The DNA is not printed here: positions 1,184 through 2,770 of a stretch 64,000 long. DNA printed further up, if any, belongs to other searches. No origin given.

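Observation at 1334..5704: AT-rich, translationally coupled 10-gene operon: lipoprotein, PH-like protein, two mini-membrane proteins, four paralogous small proteins and a classical AAA+ ATPase (candidate undescribed conflict/defence or membrane-remodelling system)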

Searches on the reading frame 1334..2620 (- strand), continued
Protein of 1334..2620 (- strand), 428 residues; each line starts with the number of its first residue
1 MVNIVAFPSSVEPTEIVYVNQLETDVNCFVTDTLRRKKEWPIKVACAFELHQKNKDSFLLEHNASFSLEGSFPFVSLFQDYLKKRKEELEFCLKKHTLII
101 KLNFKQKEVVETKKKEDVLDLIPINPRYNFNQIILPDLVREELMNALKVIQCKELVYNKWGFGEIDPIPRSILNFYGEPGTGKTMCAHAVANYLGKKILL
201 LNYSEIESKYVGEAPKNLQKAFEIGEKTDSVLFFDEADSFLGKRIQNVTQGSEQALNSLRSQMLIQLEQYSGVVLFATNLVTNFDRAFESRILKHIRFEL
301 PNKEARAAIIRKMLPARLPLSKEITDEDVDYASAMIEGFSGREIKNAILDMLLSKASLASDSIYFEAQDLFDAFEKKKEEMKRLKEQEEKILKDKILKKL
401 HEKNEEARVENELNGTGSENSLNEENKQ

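Call 21: find_related_loci(query=A2, collection=genome_contigs, flank=8000)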
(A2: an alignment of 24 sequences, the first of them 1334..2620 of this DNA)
Query A2 (428 aa) in genome_contigs; peptide patterns used: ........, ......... (x = any residue, [..] = any of these).
393 stretches matched a pattern; 355 encode a relative of the query (tblastn E <= 1e-3); the best 80 are kept; 80 distinct loci.
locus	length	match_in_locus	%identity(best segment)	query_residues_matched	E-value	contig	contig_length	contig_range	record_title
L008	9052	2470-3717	67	1-412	0e+0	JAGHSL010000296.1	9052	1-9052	MAG: Candidatus Limimorpha equi isolate E1_MB2_99 c_000000313376, whole genome shotgun sequence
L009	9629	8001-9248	68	1-412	3e-176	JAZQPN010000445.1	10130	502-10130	MAG: Bacteroidales bacterium isolate T1900045239_TH20190009.MAGScoT_cleanbin_000014 SGB_5505_k141_2674633, whole genome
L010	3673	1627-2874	68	1-412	0e+0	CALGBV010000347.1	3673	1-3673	MAG TPA_asm: uncultured Bacteroidales bacterium isolate SRR6425747_bin.37_CONCOCT_v1.1_MAG genome assembly, contig: ERZ1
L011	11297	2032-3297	56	1-413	3e-154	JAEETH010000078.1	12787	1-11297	MAG: Bacteroidales bacterium isolate Tb.RUG.400 NODE_21339_length_12787_cov_8.717299, whole genome shotgun sequence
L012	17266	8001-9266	58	9-421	2e-148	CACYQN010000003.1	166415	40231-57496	MAG: uncultured Bacteroidia bacterium isolate RUG12182 genome assembly, contig: RUG12182_asm_3, whole genome shotgun seq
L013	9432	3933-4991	63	62-409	1e-140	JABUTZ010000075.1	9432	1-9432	MAG: Bacteroidaceae bacterium isolate MAG52 scaffold75_size9432, whole genome shotgun sequence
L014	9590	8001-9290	54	8-426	1e-140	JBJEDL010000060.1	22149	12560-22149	MAG: Lepagella sp. isolate FUKU04_bin.012 NODE_368_length_22149_cov_20.369467, whole genome shotgun sequence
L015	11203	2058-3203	58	42-413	5e-139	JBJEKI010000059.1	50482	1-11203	MAG: Lepagella sp. isolate PUUB37_bin.023 NODE_269_length_50482_cov_18.819541, whole genome shotgun sequence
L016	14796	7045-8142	58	42-396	2e-132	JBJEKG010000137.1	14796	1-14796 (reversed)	MAG: Muribaculaceae bacterium isolate PUUB56_bin.015 NODE_2381_length_14796_cov_5.058341, whole genome shotgun sequence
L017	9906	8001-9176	54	38-423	6e-130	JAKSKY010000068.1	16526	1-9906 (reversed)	MAG: Paludibacteraceae bacterium isolate Horse_feces85 MAG085_68, whole genome shotgun sequence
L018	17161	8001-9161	56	11-400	5e-128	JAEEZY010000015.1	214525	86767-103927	MAG: Bacteroidales bacterium isolate Tb.RUG.96 k141_4471377_flag=0_multi=42.0116_len=214525, whole genome shotgun sequen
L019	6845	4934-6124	53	9-406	4e-126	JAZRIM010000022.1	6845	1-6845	MAG: Candidatus Onthomorpha sp. isolate T1900045475_YK20190169.MAGScoT_cleanbin_000001 SGB_7257_k141_2190817, whole geno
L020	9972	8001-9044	57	60-406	1e-124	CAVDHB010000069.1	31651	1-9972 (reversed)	Prevotella sp. P5-108 isolate H07629-L1_cleanbin_000001 genome assembly, contig: Spades_H07629-L1_contig_480, whole geno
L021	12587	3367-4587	50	11-403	3e-124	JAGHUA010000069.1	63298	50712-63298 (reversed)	MAG: Candidatus Liminaster caballi isolate E4_95 c_000000826418, whole genome shotgun sequence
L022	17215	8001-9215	53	19-415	3e-124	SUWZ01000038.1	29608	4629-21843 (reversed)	MAG: Bacteroidales bacterium isolate SIG111 NODE_2382_length_29608_cov_11.748129, whole genome shotgun sequence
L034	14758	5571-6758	49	11-406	3e-119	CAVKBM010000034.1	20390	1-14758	Bacteroidaceae bacterium isolate H07658-L1_cleanbin_000006 genome assembly, contig: Spades_H07658-L1_contig_571, whole g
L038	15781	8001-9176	49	15-406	2e-117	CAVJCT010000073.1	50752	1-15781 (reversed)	Flexilinea sp. isolate H07650-L1_cleanbin_000001 genome assembly, contig: Spades_H07650-L1_contig_107, whole genome shot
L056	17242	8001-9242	50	15-421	3e-122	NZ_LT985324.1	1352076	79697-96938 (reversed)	Prevotella merdae strain Marseille-P4119, whole genome shotgun sequence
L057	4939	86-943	52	94-381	1e-96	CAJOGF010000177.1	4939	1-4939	uncultured Bacteroidales bacterium isolate Red_deer_3_mag_163 genome assembly, contig: scaffold_29579, whole genome shot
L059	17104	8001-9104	54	55-412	7e-118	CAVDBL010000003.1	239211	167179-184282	Bifidobacteriaceae bacterium isolate H07605-L1_cleanbin_000008 genome assembly, contig: Spades_H07605-L1_contig_11, whol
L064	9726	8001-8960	47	108-428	1e-88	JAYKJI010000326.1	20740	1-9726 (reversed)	MAG: Snowella sp. isolate 881055 NODE_39831941, whole genome shotgun sequence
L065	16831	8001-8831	53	119-387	7e-91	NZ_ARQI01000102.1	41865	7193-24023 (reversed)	Brachyspira innocens ATCC 29796 strain B256 F811DRAFT_scaffold00029.29_C, whole genome shotgun sequence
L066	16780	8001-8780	55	126-384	2e-88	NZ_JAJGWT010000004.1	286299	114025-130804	Tenacibaculum piscium strain RT-G24 Contig04, whole genome shotgun sequence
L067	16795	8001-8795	54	107-369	2e-88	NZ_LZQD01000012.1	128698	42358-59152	Trichormus sp. NMC-1 scaffold12, whole genome shotgun sequence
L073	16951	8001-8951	48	105-406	5e-85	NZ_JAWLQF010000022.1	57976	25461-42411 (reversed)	Brachyspira alvinipulli strain DD10 DD10_N22_l=57976_d=0.90x, whole genome shotgun sequence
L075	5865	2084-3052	45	94-404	2e-84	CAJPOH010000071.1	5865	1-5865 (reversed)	MAG: uncultured Treponema sp. isolate SRR9217404-mag-bin.7 genome assembly, contig: SRR9217404-mag-bin.7_1987, whole gen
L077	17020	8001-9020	44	74-404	2e-84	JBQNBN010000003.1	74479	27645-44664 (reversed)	MAG: Treponema sp. isolate A34_bin.12 NODE_42_length_74479_cov_8.240474, whole genome shotgun sequence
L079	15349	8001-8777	50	111-371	3e-84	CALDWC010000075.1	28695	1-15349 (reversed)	MAG TPA_asm: uncultured Treponema sp. isolate SRR12395647_bin.151_CONCOCT_v1.1_MAG genome assembly, contig: ERZ1673752.1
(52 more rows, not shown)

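Call 30: find_related_loci(query=A2, collection=viral_contigs, flank=10000)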
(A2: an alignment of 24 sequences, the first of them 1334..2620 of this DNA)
Query A2 (428 aa) in viral_contigs; peptide patterns used: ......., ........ (x = any residue, [..] = any of these).
422 stretches matched a pattern; 5 encode a relative of the query (tblastn E <= 1e-3); 5 distinct loci.
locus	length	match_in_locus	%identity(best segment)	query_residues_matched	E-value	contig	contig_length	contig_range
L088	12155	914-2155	50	15-421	2e-123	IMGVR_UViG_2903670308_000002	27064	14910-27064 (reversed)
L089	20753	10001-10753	32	91-349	1e-33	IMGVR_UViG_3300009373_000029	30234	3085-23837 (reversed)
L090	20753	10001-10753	32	91-349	1e-33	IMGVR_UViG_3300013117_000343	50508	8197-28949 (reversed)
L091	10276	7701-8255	33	156-349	2e-30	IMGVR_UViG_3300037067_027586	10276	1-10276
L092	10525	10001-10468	32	91-244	9e-21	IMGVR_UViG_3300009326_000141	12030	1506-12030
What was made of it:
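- On Phage-encoded module: One close relative in 2.9 million IMG/VR contigs (call 30).
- Only one of 2.9 million viral contigs carries a close relative (call 30).
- Tried and rejected: Phage origin: one hit in IMG/VR (call 30).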

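Call 34: search_protein_families(library=pfam, alignment_id=A4, max_evalue=0.0001)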
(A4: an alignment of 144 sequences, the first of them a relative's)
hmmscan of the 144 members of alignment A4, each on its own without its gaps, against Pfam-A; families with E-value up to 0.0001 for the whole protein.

A. member 1, L004:4800-6044:+ (414 aa): 0 families

B. families by the number of members that match (of 144 scanned): 111 families (the first 25 are shown)
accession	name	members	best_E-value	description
PF00350.29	Dynamin_N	5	4.2e-20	Dynamin family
PF01926.29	MMR_HSR1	5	2.6e-08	50S ribosome-binding GTPase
PF09820.16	AAA-ATPase_like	4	5e-70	Predicted AAA-ATPase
PF00009.33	GTP_EFTU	4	5.7e-07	Elongation factor Tu GTP binding domain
PF00589.27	Phage_integrase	3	1.2e-43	Phage integrase family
PF08238.18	Sel1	3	2e-42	Sel1 repeat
PF08011.17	PDDEXK_9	3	1.5e-17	PD-(D/E)XK nuclease superfamily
PF04286.17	DUF445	2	1.5e-41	Protein of unknown function (DUF445)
PF19637.4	DUF6140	2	7e-33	Family of unknown function (DUF6140)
PF04970.19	LRAT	2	4e-25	Lecithin retinol acyltransferase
PF00078.32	RVT_1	2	1.8e-21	Reverse transcriptase (RNA-dependent DNA polymerase)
PF13102.12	Phage_int_SAM_5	2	2.5e-18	Phage integrase SAM-like domain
PF13432.12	TPR_16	2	6.7e-07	Tetratricopeptide repeat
PF23310.1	TPR_27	2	1.9e-06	Plant tetratrico peptide repeats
PF00814.31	TsaD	1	3.5e-96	tRNA N6-adenosine threonylcarbamoyltransferase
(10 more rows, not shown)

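Call 35: search_protein_families(library=padloc, alignment_id=A4, max_evalue=0.00001)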
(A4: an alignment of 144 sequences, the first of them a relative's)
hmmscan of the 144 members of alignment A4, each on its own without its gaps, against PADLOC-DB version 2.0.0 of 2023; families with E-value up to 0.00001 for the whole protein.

A. member 1, L004:4800-6044:+ (414 aa): 0 families

B. families by the number of members that match (of 144 scanned): 222 families (the first 25 are shown)
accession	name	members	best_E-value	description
PDLC03841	LeoBC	3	8.9e-14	-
PDLC03839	LeoA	3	3.7e-12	-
PDLC02959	RT-Protease_XI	2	5.4e-103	single gene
PDLC02960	RT-Protease_XI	2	1.5e-101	single gene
PDLC02962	RT-TIR_XII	2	3.7e-95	single gene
PDLC02961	RT-TIR_XII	2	4e-95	single gene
PDLC02968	RT-Toprim_I-C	2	1.6e-88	single gene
PDLC02965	RT-Toprim_I-C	2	3.4e-88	single gene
PDLC02956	RT_XIII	2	4.7e-73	-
PDLC02966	RT-Toprim_I-C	2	1.3e-70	single gene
PDLC02963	RT-Toprim_I-C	2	7.1e-70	single gene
PDLC02967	RT-Toprim_I-C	2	1.1e-68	single gene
PDLC02964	RT-Toprim_I-C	2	2.9e-67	single gene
PDLC02946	RT_III-A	2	1.1e-65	-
PDLC02943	RT_III-A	2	1.4e-62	-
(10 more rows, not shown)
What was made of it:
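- By a crude count, neighbours matching defence models are few: about 5 of 144 same-strand neighbours (call 35).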

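Call 37: search_solved_structures(query=A2, max_evalue=1e-20)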
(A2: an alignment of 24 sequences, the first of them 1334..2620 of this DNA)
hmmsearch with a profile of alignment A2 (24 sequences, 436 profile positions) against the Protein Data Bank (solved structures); distinct sequences matched with E-value up to 1e-20: 95 (the best 60 are shown).
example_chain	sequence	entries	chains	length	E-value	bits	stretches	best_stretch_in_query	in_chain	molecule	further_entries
5vc7_A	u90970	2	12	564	1.2e-41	146.3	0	173-349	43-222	VCP-like ATPase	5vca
5g4g_A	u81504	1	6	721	1.9e-40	142.3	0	173-349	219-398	VCP-LIKE ATPASE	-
5g4f_A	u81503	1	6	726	2e-40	142.3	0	173-349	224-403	VCP-LIKE ATPASE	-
7wub_C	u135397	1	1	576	1.5e-38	136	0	177-348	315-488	Transitional endoplasmic reticulum ATPase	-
7wub_D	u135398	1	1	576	1.6e-38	136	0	177-348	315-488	Transitional endoplasmic reticulum ATPase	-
6mck_A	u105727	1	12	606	1.9e-38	135.7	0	177-348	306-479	Transitional endoplasmic reticulum ATPase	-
7rlb_A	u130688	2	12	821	2.7e-38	135.2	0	177-348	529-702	Transitional endoplasmic reticulum ATPase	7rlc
7wd3_A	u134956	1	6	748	3.2e-38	135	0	172-348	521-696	ATPase family gene 2 protein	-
7rlh_A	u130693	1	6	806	3.5e-38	134.9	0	177-348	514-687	Transitional endoplasmic reticulum ATPase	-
7nku_A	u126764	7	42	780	3.6e-38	134.8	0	172-348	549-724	ATPase family gene 2 protein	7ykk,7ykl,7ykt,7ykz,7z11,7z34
7rlg_A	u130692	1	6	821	3.7e-38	134.8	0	177-348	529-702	Transitional endoplasmic reticulum ATPase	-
7rlj_A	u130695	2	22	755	4.2e-38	134.6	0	177-348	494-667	Transitional endoplasmic reticulum ATPase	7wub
8yka_A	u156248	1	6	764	4.2e-38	134.6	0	177-348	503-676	Transitional endoplasmic reticulum ATPase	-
5c18_A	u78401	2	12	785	4.4e-38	134.5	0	177-348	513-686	Transitional endoplasmic reticulum ATPase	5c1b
7y4w_A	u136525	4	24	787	4.8e-38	134.4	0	177-348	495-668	Transitional endoplasmic reticulum ATPase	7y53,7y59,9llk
4lcb_A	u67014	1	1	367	3.8e-23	85.3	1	113-392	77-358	Cell division protein CdvC, Vps4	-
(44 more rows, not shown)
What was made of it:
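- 1334..2620 (-): AAA+ ATPase (428 aa).
- N-domain: residues 1-~108 (2297-2620).
- Walker A: 2069-2092.
- Pore loop 1 (KYVGE): 1982-1996.
- Walker B: 1907-1924.
- Second region of homology with Arg fingers: 1745-1771.
- K/E-rich helical tail: ~1337-1507. Closest solved relatives are VAT/p97-D2/Cdc48/Afg2, then CdvC/Vps4 (call 37).
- Closest known: Cdc48/p97/VAT and Afg2-type unfoldases. Same: These are the closest solved sequences for the ATPase domain (E 1e-41 to 1e-38, call 37).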

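Call 39: search_protein_families(library=pfam, proteins=[L079:10043-10765:+, L079:7013-7606:+, L065:8958-9443:+, L065:9450-9782:+, L065:9799-10179:+, L064:6200-6652:+, L067:5976-6485:+, L073:10262-10801:+, L066:7217-7588:+, L065:7010-7291:-], max_evalue=0.05)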
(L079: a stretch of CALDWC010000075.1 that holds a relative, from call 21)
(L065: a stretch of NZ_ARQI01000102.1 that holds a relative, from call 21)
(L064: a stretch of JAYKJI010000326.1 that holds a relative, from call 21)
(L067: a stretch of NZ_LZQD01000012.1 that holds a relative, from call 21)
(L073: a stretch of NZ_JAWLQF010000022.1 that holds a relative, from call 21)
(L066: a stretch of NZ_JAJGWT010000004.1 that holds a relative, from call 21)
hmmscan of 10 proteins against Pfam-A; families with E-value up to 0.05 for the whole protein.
L079:10043-10765:+ (240 aa): 2 families
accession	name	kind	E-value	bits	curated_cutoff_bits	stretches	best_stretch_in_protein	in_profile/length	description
PF04970.19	LRAT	-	4.3e-24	85.6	24.3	1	4-113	2-119/120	Lecithin retinol acyltransferase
PF05903.20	Peptidase_C97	-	0.015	15.5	29.2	1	87-105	96-114/151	PPPDE putative peptidase domain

L079:7013-7606:+ (197 aa): 1 family
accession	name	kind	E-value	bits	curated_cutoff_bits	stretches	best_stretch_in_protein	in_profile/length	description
PF06803.17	DUF1232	-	1.4e-13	50.8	23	1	71-104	2-35/37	Protein of unknown function (DUF1232)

L065:8958-9443:+ (161 aa): 1 family
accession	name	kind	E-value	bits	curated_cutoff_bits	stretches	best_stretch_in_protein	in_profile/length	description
PF03364.25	Polyketide_cyc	-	0.021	15.5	23.4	1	28-76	40-88/126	Polyketide cyclase / dehydrase and lipid transport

L065:9450-9782:+ (110 aa): 0 families

L065:9799-10179:+ (126 aa): 1 family
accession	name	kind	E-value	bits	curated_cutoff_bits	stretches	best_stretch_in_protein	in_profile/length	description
PF17930.7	LpxI_N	-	0.041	14.3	25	0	26-60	35-69/129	LpxI N-terminal domain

L064:6200-6652:+ (150 aa): 0 families

L067:5976-6485:+ (169 aa): 2 families
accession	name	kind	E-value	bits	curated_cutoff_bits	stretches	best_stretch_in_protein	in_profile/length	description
PF10654.15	DUF2481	-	0.014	15.9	27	1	22-90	41-108/126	Protein of unknown function (DUF2481)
PF05659.16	RPW8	-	0.017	15.2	30.4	1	17-72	32-85/139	Arabidopsis broad-spectrum mildew resistance protein RPW8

L073:10262-10801:+ (179 aa): 0 families

L066:7217-7588:+ (123 aa): 1 family
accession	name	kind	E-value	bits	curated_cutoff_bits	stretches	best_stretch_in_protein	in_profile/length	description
PF05178.17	Kri1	-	0.041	14.8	25.2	0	29-79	12-69/102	KRI1-like family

L065:7010-7291:- (93 aa): 0 families
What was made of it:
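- The LRAT fusions look like effectors (call 39). Fusion of the domain to LRAT (call 39) fits cargo or effector delivery better than tethering.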

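Call 74: search_protein_families(library=pfam, proteins=[L020:894-2465:+, L020:2438-4075:+, L059:870-2405:+, L059:2438-3994:+, L034:7479-9170:+, L034:9173-10882:+, L038:9275-10936:+, L038:12405-14093:+, L012:3359-4921:+, L056:9269-10567:+], max_evalue=0.0001)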
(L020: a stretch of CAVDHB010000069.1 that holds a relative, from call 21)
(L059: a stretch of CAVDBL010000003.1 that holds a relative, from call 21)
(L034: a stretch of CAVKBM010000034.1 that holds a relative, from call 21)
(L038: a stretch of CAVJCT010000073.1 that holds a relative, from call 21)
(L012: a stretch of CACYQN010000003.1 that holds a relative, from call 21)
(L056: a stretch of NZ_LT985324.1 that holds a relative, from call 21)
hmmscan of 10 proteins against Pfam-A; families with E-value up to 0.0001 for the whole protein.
L020:894-2465:+ (523 aa): 2 families
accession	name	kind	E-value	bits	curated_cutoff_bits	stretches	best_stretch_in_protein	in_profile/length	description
PF09820.16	AAA-ATPase_like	-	5e-70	235.8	26.1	1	9-206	1-201/201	Predicted AAA-ATPase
PF08011.17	PDDEXK_9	-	1.5e-17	63.9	25.5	1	425-516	2-105/105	PD-(D/E)XK nuclease superfamily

L020:2438-4075:+ (545 aa): 2 families
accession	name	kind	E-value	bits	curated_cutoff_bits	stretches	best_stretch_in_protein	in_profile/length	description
PF09820.16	AAA-ATPase_like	-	1.1e-68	231.5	26.1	1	32-229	1-201/201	Predicted AAA-ATPase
PF08011.17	PDDEXK_9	-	5.7e-17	62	25.5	1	448-539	2-105/105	PD-(D/E)XK nuclease superfamily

L059:870-2405:+ (511 aa): 0 families

L059:2438-3994:+ (518 aa): 1 family
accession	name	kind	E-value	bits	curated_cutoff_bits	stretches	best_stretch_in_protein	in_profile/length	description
PF03349.22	Toluene_X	-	3.4e-08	32.8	29.7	1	273-503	185-412/421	Outer membrane protein transport protein (OMPP1/FadL/TodX)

L034:7479-9170:+ (563 aa): 3 families
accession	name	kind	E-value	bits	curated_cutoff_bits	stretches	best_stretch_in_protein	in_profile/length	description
PF00350.29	Dynamin_N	-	5.2e-18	66.1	27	1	51-204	3-167/168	Dynamin family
PF00009.33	GTP_EFTU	-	7.2e-07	29.4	26.5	1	47-252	4-183/188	Elongation factor Tu GTP binding domain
PF01926.29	MMR_HSR1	-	3.1e-05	24.5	21.9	0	49-68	2-21/113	50S ribosome-binding GTPase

L034:9173-10882:+ (569 aa): 3 families
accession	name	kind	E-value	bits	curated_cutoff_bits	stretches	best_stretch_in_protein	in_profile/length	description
PF00350.29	Dynamin_N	-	3.8e-13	50.3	27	1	107-280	1-165/168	Dynamin family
PF01926.29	MMR_HSR1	-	2.6e-08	34.4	21.9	1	106-283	1-113/113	50S ribosome-binding GTPase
PF00009.33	GTP_EFTU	-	9.9e-07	29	26.5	1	107-322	6-172/188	Elongation factor Tu GTP binding domain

L038:9275-10936:+ (553 aa): 0 families

L038:12405-14093:+ (562 aa): 3 families
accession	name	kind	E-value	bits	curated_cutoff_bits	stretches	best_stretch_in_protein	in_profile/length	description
PF00350.29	Dynamin_N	-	2.4e-19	70.4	27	1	51-204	3-167/168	Dynamin family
PF01926.29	MMR_HSR1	-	5.5e-06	26.9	21.9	0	49-173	2-84/113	50S ribosome-binding GTPase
PF00009.33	GTP_EFTU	-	1.6e-05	25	26.5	1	49-251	6-182/188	Elongation factor Tu GTP binding domain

L012:3359-4921:+ (520 aa): 2 families
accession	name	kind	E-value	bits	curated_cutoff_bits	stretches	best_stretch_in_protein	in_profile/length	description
PF01546.33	Peptidase_M20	-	2.5e-14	54.1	24.6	1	108-511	2-201/206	Peptidase family M20/M25/M40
PF07687.19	M20_dimer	-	2.9e-09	37.3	21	1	245-325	5-102/107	Peptidase dimerisation domain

L056:9269-10567:+ (432 aa): 0 families

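Call 81: search_dna_similar(query=window:1334-2620:-, collection=plasmids, mode=protein, max_rows=12, max_evalue=1e-30)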
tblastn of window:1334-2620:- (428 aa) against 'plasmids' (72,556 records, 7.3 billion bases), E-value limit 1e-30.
Records with a match: 12; places in all: 12; records where one place covers at least 80% of the query: 0.
Best place of each record, by identity: <60% 12.
By first word of the organism name: Nostoc 2; Planktothrix 1; Paraburkholderia 1; Synechococcus 1; Moraxella 1; Bacillus 1; Lactobacillus 1; Comamonas 1; Halogeometricum 1; Haloferax 1; and 1 more.
By predicted mobility (MOB-suite, as given by PLSDB): non-mobilizable 9; mobilizable 2; conjugative 1.
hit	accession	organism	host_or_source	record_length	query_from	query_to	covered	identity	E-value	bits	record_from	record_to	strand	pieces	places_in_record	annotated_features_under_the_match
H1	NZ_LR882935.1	Planktothrix agardhii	-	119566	126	373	58%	48.8%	3e-69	245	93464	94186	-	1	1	ATP-binding protein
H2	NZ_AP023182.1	Paraburkholderia sp. PGU19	Physopelta gutta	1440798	125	348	52%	46.9%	4e-56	207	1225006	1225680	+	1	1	record has no annotation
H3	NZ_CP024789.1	Nostoc flagelliforme CCNUN1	cell culture,desert soil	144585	121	364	57%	42.2%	4e-56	207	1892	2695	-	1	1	ATP-binding protein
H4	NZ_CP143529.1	Synechococcus elongatus PCC 11801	Pure axenic culture,Powai Lake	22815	126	356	54%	43.5%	1e-54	202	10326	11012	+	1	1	ATP-binding protein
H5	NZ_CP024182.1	Moraxella osloensis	Homo sapiens,single cell,skin swab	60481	124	356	54%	41.5%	3e-52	196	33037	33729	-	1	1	ATP-binding protein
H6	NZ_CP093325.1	Bacillus sp. N5-665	whole organism,peat soil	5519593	126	350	53%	42.9%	2e-57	211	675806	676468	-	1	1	none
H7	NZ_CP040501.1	Lactobacillus paragasseri JV-V03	Homo sapiens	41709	126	349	52%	42.2%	3e-52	196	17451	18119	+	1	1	ATP-binding protein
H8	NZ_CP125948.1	Comamonas resistens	activated sludge,single strain culture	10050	125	349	53%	40.5%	5e-46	177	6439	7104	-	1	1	ATP-binding protein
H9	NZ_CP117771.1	Nostoc sp. UHCC 0926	whole organism,lichen surface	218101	124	361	56%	36.4%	3e-35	145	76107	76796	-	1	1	ATP-binding protein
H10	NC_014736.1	Halogeometricum borinquense DSM 11551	-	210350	129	363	55%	34.6%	1e-32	138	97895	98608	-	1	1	AAA family ATPase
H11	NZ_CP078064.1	Haloferax larsenii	Cell culture,Salt Lake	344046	124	363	56%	33.8%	3e-33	140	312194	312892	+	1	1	AAA family ATPase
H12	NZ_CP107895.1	Streptomyces sp. NBC_00467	-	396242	125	349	53%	34.1%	1e-36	150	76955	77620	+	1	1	ATP-binding protein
